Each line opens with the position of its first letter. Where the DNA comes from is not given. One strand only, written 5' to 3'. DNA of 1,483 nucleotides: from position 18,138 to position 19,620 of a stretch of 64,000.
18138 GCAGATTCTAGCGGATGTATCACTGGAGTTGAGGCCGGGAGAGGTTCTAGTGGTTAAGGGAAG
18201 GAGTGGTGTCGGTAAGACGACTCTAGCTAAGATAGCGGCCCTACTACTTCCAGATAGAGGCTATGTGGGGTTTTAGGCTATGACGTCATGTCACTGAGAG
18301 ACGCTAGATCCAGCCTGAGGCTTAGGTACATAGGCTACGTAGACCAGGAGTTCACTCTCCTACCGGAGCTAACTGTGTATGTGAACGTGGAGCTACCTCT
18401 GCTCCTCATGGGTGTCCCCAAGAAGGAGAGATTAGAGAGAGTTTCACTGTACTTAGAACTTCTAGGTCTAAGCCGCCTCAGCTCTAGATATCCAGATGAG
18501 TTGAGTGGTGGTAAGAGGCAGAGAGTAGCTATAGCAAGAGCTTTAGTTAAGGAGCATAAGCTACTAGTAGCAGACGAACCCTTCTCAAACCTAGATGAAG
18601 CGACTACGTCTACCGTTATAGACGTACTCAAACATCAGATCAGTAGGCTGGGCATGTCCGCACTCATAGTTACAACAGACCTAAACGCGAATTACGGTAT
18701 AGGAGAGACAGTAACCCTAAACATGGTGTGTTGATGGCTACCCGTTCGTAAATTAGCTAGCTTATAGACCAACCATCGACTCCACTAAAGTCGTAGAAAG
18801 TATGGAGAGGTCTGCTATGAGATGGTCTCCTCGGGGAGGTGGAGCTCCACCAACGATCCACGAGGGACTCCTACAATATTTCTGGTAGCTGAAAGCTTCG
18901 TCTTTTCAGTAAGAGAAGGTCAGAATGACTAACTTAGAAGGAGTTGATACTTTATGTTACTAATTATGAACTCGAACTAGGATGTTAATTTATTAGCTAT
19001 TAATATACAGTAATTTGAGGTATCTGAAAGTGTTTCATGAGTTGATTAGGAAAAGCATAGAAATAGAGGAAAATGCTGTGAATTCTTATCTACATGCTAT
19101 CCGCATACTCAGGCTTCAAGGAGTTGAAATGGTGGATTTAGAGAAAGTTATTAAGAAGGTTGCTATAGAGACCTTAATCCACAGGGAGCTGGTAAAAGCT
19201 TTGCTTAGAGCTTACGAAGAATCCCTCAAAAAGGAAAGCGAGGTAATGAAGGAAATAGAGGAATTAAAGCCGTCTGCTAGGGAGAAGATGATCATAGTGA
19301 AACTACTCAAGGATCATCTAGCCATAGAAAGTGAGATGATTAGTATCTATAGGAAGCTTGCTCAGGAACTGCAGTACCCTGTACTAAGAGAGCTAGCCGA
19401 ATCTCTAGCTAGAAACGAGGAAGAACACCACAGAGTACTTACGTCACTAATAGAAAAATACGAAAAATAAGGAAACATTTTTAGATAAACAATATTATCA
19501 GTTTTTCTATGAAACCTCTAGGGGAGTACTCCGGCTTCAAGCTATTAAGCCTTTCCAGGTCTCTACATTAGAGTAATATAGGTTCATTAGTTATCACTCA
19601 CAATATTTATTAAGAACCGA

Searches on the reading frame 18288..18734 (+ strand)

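Call 26: search_protein_families(library=pfam, proteins=[window:18288-18734:+], max_evalue=0.01)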
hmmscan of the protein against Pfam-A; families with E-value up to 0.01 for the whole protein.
window:18288-18734:+ (148 aa): 1 family
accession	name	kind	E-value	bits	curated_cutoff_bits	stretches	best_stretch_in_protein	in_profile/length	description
PF00005.33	ABC_tran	-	6.5e-16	59.6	25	1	10-99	56-136/137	ABC transporter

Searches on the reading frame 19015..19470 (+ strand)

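Call 26: search_protein_families(library=pfam, proteins=[window:19015-19470:+], max_evalue=0.01)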
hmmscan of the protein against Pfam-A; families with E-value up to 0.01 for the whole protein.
window:19015-19470:+ (151 aa): 3 families
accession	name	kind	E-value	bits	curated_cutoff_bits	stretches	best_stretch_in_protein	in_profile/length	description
PF02915.23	Rubrerythrin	-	4.7e-10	40.4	22.8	1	97-150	2-57/137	Rubrerythrin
PF05974.18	DUF892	-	0.0068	16.9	23.7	1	95-150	7-62/159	Domain of unknown function (DUF892)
PF04878.18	Baculo_p48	-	0.0093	15.4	25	1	38-84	260-306/371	Baculovirus P48 protein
